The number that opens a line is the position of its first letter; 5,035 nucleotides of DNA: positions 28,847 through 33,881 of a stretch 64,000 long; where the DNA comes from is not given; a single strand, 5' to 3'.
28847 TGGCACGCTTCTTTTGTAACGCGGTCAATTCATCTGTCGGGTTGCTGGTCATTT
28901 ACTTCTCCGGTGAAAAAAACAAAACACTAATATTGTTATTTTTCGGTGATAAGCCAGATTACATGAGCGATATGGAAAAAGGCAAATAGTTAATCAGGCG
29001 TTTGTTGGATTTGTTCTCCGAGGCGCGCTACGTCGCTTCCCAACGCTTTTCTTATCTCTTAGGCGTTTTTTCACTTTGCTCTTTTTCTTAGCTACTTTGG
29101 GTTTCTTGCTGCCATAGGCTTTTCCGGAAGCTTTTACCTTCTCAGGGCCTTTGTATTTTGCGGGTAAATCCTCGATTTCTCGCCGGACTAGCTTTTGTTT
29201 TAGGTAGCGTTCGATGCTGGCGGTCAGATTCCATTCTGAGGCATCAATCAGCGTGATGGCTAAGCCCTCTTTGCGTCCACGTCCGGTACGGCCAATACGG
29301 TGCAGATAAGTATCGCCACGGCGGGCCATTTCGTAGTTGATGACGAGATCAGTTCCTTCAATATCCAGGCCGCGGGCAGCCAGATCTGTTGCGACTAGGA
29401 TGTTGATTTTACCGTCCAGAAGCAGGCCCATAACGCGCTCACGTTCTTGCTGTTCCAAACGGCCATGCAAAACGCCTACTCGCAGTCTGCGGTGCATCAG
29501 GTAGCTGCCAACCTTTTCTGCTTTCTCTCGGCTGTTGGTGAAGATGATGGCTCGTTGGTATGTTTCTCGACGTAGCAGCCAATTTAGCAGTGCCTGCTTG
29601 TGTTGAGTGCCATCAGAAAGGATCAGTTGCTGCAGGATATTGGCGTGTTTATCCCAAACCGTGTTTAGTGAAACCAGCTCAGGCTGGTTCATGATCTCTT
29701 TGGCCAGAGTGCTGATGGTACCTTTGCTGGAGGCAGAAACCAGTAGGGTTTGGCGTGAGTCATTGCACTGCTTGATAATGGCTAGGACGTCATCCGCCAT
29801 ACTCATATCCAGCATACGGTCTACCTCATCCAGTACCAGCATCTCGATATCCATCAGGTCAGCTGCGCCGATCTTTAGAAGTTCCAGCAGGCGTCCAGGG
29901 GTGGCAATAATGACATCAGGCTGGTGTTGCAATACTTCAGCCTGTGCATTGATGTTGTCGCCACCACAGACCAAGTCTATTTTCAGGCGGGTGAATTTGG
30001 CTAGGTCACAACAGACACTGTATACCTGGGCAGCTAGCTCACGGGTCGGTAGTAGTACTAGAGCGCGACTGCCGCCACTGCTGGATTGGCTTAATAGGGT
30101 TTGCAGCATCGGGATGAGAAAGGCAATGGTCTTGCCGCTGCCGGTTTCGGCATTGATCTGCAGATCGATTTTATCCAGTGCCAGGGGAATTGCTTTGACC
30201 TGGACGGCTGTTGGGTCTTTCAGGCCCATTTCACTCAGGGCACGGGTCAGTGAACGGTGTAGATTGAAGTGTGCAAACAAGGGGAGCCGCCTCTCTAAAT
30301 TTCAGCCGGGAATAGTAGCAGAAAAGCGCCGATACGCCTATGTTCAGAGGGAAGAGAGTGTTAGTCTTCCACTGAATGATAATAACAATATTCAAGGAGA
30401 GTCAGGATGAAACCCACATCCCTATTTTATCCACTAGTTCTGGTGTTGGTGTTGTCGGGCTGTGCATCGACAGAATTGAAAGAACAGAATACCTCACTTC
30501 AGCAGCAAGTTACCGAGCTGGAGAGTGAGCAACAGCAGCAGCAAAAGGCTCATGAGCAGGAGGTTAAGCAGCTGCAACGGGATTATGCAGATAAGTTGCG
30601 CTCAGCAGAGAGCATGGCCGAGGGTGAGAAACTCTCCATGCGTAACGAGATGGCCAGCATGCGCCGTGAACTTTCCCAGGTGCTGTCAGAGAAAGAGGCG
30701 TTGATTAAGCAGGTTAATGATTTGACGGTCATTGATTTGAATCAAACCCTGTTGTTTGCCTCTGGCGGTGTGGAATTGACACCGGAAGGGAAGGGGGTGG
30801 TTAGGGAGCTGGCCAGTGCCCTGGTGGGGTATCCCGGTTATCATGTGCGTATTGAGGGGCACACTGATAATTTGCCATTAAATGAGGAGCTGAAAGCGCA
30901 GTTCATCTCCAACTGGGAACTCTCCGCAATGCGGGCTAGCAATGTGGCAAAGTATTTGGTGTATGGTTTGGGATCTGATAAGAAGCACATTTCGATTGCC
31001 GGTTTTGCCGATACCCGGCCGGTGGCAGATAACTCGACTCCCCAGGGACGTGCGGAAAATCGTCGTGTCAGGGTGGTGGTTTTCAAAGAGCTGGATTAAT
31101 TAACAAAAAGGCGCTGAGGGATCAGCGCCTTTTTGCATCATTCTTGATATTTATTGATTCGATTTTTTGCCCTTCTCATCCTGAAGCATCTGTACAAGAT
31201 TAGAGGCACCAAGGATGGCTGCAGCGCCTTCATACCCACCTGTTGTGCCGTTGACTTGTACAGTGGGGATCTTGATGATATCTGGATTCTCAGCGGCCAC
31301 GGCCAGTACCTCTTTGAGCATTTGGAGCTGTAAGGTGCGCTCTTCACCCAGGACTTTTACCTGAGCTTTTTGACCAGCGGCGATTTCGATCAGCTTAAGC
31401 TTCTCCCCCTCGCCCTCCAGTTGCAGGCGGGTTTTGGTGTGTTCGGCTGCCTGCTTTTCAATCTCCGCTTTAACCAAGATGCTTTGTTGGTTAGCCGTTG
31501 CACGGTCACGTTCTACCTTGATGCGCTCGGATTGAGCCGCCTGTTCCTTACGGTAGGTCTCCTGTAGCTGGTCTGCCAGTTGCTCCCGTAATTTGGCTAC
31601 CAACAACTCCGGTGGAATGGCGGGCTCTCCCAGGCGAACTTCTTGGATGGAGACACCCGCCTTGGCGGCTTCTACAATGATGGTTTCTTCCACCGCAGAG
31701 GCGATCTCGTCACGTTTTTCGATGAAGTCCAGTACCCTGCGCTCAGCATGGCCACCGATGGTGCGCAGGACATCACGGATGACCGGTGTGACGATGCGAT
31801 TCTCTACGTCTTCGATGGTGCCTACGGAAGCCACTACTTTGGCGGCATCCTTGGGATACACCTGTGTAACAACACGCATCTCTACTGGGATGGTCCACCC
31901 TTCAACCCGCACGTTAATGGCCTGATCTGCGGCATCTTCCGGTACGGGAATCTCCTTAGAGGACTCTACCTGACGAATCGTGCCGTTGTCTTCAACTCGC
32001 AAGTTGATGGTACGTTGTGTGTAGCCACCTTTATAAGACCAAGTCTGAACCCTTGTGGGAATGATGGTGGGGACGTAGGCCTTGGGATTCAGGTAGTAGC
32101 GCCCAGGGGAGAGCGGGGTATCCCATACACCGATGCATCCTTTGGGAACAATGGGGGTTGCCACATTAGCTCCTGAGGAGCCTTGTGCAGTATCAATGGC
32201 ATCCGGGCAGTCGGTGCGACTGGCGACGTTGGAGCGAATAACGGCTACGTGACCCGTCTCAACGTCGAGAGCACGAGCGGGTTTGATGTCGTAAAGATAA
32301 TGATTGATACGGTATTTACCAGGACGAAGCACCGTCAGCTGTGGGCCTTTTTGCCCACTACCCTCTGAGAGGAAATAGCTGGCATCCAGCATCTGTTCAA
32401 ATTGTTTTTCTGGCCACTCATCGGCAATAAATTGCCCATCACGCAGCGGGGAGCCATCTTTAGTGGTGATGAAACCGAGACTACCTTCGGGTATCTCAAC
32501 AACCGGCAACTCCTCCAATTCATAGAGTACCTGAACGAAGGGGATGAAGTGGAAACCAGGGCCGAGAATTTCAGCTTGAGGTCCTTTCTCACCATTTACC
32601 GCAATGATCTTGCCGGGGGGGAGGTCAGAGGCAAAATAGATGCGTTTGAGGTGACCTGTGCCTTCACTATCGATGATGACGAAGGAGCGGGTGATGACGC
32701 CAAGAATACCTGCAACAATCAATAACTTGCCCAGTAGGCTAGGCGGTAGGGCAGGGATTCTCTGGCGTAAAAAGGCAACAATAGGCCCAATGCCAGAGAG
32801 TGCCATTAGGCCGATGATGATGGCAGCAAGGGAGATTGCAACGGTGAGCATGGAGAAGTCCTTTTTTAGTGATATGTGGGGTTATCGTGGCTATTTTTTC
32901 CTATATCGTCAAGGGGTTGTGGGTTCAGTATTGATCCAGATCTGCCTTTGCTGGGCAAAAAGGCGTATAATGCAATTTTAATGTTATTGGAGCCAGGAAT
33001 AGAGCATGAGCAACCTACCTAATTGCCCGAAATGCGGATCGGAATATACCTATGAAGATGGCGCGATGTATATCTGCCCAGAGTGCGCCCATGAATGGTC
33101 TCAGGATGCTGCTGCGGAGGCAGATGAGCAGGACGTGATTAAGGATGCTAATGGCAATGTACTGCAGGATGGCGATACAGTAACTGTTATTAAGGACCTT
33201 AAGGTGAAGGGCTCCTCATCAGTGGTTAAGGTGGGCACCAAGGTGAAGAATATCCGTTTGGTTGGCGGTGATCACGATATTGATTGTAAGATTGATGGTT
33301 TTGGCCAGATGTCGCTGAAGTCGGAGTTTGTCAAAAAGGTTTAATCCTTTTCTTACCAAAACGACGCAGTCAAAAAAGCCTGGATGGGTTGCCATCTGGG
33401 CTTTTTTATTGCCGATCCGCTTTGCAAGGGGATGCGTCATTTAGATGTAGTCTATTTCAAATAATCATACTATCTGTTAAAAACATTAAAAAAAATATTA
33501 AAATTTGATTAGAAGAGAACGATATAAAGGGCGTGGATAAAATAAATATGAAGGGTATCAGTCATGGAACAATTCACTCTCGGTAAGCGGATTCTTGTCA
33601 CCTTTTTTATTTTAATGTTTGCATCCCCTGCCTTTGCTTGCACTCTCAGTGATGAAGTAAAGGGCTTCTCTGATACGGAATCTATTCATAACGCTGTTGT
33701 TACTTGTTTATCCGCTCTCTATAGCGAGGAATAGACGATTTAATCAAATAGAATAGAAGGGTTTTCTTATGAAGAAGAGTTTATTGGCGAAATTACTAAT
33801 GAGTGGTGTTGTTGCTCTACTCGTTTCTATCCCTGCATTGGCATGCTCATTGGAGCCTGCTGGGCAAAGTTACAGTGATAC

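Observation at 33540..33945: Two tandem paralogous 56-aa secreted peptide genes missed by the ORF track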

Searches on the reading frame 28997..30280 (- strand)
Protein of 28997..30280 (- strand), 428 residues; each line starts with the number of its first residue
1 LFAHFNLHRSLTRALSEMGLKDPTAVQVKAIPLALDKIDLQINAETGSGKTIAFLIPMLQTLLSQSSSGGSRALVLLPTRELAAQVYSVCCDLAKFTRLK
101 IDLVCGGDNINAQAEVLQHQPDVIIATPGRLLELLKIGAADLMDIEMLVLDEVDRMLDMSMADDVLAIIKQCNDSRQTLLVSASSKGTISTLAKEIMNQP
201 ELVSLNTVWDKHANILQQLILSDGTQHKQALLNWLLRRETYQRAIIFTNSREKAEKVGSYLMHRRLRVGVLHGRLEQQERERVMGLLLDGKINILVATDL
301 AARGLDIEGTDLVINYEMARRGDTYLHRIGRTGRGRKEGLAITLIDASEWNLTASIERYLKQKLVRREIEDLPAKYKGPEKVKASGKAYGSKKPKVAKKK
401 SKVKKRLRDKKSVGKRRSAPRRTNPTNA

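Call 27: search_protein_families(library=pfam, proteins=[window:28997-30280:-], max_evalue=0.00001)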
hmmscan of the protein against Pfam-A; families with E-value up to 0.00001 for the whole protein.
window:28997-30280:- (428 aa): 2 families
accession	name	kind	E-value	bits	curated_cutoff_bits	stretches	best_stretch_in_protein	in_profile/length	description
PF00270.35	DEAD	-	1.5e-42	145.6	26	1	24-186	1-161/167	DEAD/DEAH box helicase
PF00271.37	Helicase_C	-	1.1e-27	96.9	23.5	1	230-334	4-108/110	Helicase conserved C-terminal domain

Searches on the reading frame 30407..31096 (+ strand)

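Call 27: search_protein_families(library=pfam, proteins=[window:30407-31096:+], max_evalue=0.00001)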
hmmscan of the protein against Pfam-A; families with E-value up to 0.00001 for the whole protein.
window:30407-31096:+ (230 aa): 1 family
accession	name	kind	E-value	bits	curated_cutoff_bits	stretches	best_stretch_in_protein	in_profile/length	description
PF00691.25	OmpA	-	1.2e-20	74.1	27.2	1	116-219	1-98/98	OmpA family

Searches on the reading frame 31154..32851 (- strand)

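Call 27: search_protein_families(library=pfam, proteins=[window:31154-32851:-], max_evalue=0.00001)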
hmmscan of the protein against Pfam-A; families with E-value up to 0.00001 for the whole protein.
window:31154-32851:- (566 aa): 1 family
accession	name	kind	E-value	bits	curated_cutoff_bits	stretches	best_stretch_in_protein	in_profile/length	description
PF01145.31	Band_7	-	2.2e-16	60.9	23.6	1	246-437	20-166/176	SPFH domain / Band 7 family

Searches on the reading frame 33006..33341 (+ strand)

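Call 3: search_protein_families(library=pfam, proteins=[window:33006-33341:+], max_evalue=1)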
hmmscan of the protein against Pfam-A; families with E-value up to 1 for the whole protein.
window:33006-33341:+ (112 aa): 39 families (the best 25 are shown)
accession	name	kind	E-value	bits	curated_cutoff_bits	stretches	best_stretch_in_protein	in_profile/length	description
PF03831.20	YjdM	-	1.6e-34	118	23.2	1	45-112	1-69/69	PhnA domain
PF08274.17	Zn_Ribbon_YjdM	-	1e-17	64.2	30.8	1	4-32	2-30/30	PhnA Zinc-Ribbon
PF08271.17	Zn_Ribbon_TF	-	1.9e-05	24.5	29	1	7-34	3-32/43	TFIIB zinc-binding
PF22191.2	IBR_1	-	0.00013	22.2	27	1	3-31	2-31/47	IBR domain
PF24445.1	DUF7564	-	0.0021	18.9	32.2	1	5-43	6-45/76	Family of unknown function (DUF7564)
PF08063.17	Zn_ribbon_PADR1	-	0.0076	16.5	25.1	1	4-32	2-30/42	PADR1 domain, zinc ribbon fold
PF17180.10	Zn_ribbon_3CxxC_2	-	0.0096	16.4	27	1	22-46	7-31/45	Zinc-binding domain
PF01096.23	Zn_ribbon_TFIIS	-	0.011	16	21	0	21-31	28-38/39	Transcription factor S-II (TFIIS)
PF18256.6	HscB_4_cys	-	0.014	15.7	26.2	1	5-27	1-23/27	Co-chaperone HscB tetracysteine metal binding motif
PF23475.1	zf-Tbcl_FmdE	-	0.014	15.3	23.2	1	6-29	9-30/35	FmdE treble clef zinc finger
PF07282.18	Cas12f1-like_TNB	-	0.015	15.9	26.3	1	6-37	30-56/60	Cas12f1-like, TNB domain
PF11781.13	Zn_ribbon_RRN7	-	0.017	15.2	27.1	1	5-30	5-30/32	Zinc-finger of RNA-polymerase I-specific TFIIB, Rrn7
PF07191.17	Zn_ribbon_6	-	0.018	15.5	25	1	6-36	2-31/67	Double zinc ribbon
PF24460.1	DUF7575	-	0.02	14.7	28.5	0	5-13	4-12/28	Domain of unknown function (DUF7575)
PF14354.12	Lar_restr_allev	-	0.022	15.5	28.6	1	3-46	2-52/58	Restriction alleviation protein Lar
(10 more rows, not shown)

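Call 4: search_protein_families(library=ncbifam, proteins=[window:33006-33341:+], max_evalue=1)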
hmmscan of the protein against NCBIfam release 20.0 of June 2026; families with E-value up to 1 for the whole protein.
window:33006-33341:+ (112 aa): 20 families
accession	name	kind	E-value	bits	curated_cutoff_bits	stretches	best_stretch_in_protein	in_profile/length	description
TIGR00686.1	phnA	hypoth_equivalog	9.5e-53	177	80.2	1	3-111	1-108/109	zinc ribbon domain-containing protein YjdM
NF011302.0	PRK14714.1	equivalog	0.0002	19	1791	1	6-80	707-779/1350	DNA-directed DNA polymerase II large subunit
TIGR01384.1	TFS_arch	equivalog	0.0018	19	64.75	1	7-57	3-54/101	transcription factor S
TIGR03826.1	YvyF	hypoth_equivalog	0.0019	18.2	124.15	1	3-30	2-27/137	TIGR03826 family flagellar region protein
NF049953.1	ribbon_DG_selen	exception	0.0022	17.9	130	1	5-69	6-69/172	zinc ribbon-containing (seleno)protein DG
NF047912.1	ECs_2282_CxxC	subfamily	0.0026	17.6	37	1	7-46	5-52/60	ECs_2282 family putative zinc-binding protein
NF001646.0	PRK00420.1-3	equivalog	0.0057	16.9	117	1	7-62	23-79/117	hypothetical protein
NF033558.1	transpos_IS1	equivalog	0.011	15.7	100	1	7-48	1-48/199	IS1 family transposase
NF050000.1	IS1_IS1595_Zn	domain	0.017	15.6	28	1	7-31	1-31/34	IS1/IS1595 family N-terminal zinc-binding domain-containing protein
NF001645.0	PRK00420.1-2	equivalog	0.026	14.6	162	1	6-36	26-55/106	hypothetical protein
NF041912.1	HVO_0758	equivalog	0.033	14.1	70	1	20-32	41-53/55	HVO_0758 family zinc finger protein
NF038384.1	zinc_YnfU_fam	subfamily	0.036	13.6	36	0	23-35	18-30/52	YnfU family zinc-binding protein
NF047723.1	TransFacS4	equivalog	0.041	14.4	120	1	7-60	4-55/90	transcription factor S4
NF041909.1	HVO_2753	equivalog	0.042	13.7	80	1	6-32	11-37/59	HVO_2753 family zinc finger protein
NF001605.0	PRK00398.1-2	equivalog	0.051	13.5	63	1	7-27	4-24/43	DNA-directed RNA polymerase subunit P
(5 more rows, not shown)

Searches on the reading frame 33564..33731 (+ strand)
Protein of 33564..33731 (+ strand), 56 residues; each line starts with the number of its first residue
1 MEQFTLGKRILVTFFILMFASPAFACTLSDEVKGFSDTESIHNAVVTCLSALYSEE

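Call 3: search_protein_families(library=pfam, proteins=[window:33564-33731:+], max_evalue=1)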
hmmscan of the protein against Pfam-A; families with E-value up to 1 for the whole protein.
window:33564-33731:+ (56 aa): 0 families

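Call 4: search_protein_families(library=ncbifam, proteins=[window:33564-33731:+], max_evalue=1)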
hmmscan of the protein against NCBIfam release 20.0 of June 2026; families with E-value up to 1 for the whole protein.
window:33564-33731:+ (56 aa): 1 family
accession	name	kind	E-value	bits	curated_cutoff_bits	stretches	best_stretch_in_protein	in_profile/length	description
NF005236.0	PRK06742.1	equivalog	0.01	15.3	312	1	2-46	14-59/225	flagellar motor protein MotS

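Call 8: find_homologous_proteins(query=A1, max_evalue=0.01)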
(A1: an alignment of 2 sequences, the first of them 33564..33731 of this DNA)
Query A1 (2 sequences) (56 aa, profile of the alignment): 2 proteins with E <= 0.01 among 3 candidates.
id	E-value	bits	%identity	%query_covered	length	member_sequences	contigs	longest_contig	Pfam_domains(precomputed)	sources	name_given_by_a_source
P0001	3.8e-31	124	100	100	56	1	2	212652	-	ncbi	-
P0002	1.5e-29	119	32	100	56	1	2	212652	-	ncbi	-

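Call 9: find_encoding_contigs(protein=P0001, flank=6000, max_places=6)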
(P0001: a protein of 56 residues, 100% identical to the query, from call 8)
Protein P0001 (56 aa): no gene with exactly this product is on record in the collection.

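Call 10: list_cluster_members(proteins=[P0001, P0002])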
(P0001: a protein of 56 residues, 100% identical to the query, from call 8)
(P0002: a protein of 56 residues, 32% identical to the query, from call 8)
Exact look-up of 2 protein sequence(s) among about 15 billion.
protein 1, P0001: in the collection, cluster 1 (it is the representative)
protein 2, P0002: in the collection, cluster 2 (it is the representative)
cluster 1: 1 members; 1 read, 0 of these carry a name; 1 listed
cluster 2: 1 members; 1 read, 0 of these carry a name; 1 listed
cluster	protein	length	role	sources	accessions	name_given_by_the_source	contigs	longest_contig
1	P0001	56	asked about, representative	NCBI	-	-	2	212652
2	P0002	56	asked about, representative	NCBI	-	-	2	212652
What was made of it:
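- Checked: Both proteins are already in the NCBI-derived protein collection, on a 212,652-bp contig (calls 8, 10).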

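Call 19: search_protein_representatives(alignment_id=A1)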
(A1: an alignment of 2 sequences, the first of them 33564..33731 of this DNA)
Query: 2 sequences, 56 profile positions. Proteins with E-value up to 0.001 (for the whole library): 5; up to 1e-10: 2; up to 1e-30: 1. The best 5 are listed.
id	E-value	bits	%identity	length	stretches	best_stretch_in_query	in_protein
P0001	1.2e-31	124.3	-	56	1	1-56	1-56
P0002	4.7e-30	119.3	-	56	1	1-56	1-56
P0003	6.5e-07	45.1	-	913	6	18-53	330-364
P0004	1.4e-04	37.7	-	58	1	1-50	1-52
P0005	9.5e-04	35.0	-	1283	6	18-43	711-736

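Call 22: find_encoding_contigs(protein=P0004, flank=8000, max_places=8)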
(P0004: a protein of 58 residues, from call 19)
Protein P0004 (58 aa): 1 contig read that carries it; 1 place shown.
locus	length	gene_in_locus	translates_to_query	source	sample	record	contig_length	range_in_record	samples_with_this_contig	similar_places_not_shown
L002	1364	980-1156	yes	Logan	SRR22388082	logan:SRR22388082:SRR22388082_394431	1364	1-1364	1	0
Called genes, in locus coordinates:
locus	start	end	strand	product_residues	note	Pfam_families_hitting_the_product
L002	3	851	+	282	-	?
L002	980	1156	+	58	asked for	-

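Call 25: find_homologous_proteins(query=A2, max_evalue=1)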
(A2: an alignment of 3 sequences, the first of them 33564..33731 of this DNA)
Query A2 (3 sequences) (56 aa, profile of the alignment): 3 proteins with E <= 1 among 19 candidates.
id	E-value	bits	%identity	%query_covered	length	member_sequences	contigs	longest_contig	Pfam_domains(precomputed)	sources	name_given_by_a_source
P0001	2.1e-27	112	100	100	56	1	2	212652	-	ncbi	-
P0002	8.2e-26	107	32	100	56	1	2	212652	-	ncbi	-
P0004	5.8e-25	105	37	79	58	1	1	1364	-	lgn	-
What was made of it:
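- Tried and rejected: Word-indexed search of 5.8 billion proteins with the 2- and 3-sequence profiles returned only the three known members (calls 8, 25).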

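Call 26: find_related_loci(query=A2, collection=metagenome_contigs, flank=6000)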
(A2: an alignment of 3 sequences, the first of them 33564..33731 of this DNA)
Query A2 (56 aa) in metagenome_contigs; peptide patterns used: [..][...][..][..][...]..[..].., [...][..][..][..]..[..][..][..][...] (x = any residue, [..] = any of these).
228 stretches matched a pattern, but none encodes a relative of the query by tblastn (E <= 1e-3).

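Call 28: find_related_loci(query=A2, collection=viral_contigs, flank=5000)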
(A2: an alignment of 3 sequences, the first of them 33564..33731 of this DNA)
Query A2 (56 aa) in viral_contigs; peptide patterns used: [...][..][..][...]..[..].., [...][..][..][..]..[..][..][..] (x = any residue, [..] = any of these).
89 stretches matched a pattern, but none encodes a relative of the query by tblastn (E <= 1e-3).

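Call 40: search_protein_families(library=phrogs, proteins=[window:33564-33731:+, P0004], max_evalue=1)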
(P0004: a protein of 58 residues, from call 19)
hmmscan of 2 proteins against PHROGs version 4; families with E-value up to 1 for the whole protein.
window:33564-33731:+ (56 aa): 0 families

P0004 (58 aa): 0 families

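Call 41: search_protein_families(library=padloc, proteins=[window:33564-33731:+, P0004], max_evalue=1)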
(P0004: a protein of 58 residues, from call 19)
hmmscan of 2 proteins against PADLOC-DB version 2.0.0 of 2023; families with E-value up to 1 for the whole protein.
window:33564-33731:+ (56 aa): 0 families

P0004 (58 aa): 0 families

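Call 42: search_solved_structures(query=A2, max_evalue=10)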
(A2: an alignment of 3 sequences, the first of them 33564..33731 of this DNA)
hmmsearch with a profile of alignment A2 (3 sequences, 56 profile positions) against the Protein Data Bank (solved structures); distinct sequences matched with E-value up to 10: 1.
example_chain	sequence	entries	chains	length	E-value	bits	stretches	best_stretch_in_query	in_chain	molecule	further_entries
7s3d_F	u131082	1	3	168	0.49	13.5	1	9-41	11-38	PSI-F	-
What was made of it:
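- Tried and rejected: The PDB profile search gave only a chance hit to PSI-F at E 0.49 (call 42).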

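Call 43: search_dna_similar(query=window:33564-33731:+, collection=plasmids, mode=protein, max_evalue=1, max_rows=10)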
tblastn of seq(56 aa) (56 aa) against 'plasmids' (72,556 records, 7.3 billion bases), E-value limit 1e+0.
No match.

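Call 46: predict_structure(alignment_id=A2)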
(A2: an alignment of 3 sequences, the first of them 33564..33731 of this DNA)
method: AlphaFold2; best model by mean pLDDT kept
length: 56 residues; sequences in the alignment: 3
mean_pLDDT: 62.7   pTM: 0.28
mean pLDDT of the five models: 62.7, 59.9, 59.4, 58.2, 56.4
residues with pLDDT >= 90: 0; 70-90: 16; 50-70: 35; < 50: 5
segments of 3 or more residues with pLDDT < 50: none
pLDDT, mean of each block of 10 residues (from residue 1): 63 70 53 54 74 63
secondary structure, 60 per line:
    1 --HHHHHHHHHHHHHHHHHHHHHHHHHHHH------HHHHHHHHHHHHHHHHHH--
elements in order: H3-30 H37-54
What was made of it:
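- On Entericidin A/B family: AF2 predicts a helix at 37-54 (pLDDT about 74 in its core, call 46).
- Confidence is low (pLDDT 63, call 46). AF2 models one continuous helix over residues 3-30 (call 46).
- Tried and rejected: Its confidence is too low (pLDDT 63) to justify a fold search (call 46).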

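Call 62: search_protein_families(library=pfam, proteins=[L002:3-848:+], max_evalue=0.001)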
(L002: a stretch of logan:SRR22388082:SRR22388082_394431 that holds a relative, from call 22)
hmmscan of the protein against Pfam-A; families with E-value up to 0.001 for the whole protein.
L002:3-848:+ (282 aa): 1 family
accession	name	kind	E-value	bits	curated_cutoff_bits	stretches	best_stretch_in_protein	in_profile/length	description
PF00581.25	Rhodanese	-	3.9e-30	104.7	22.2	2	7-128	2-101/102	Rhodanese-like domain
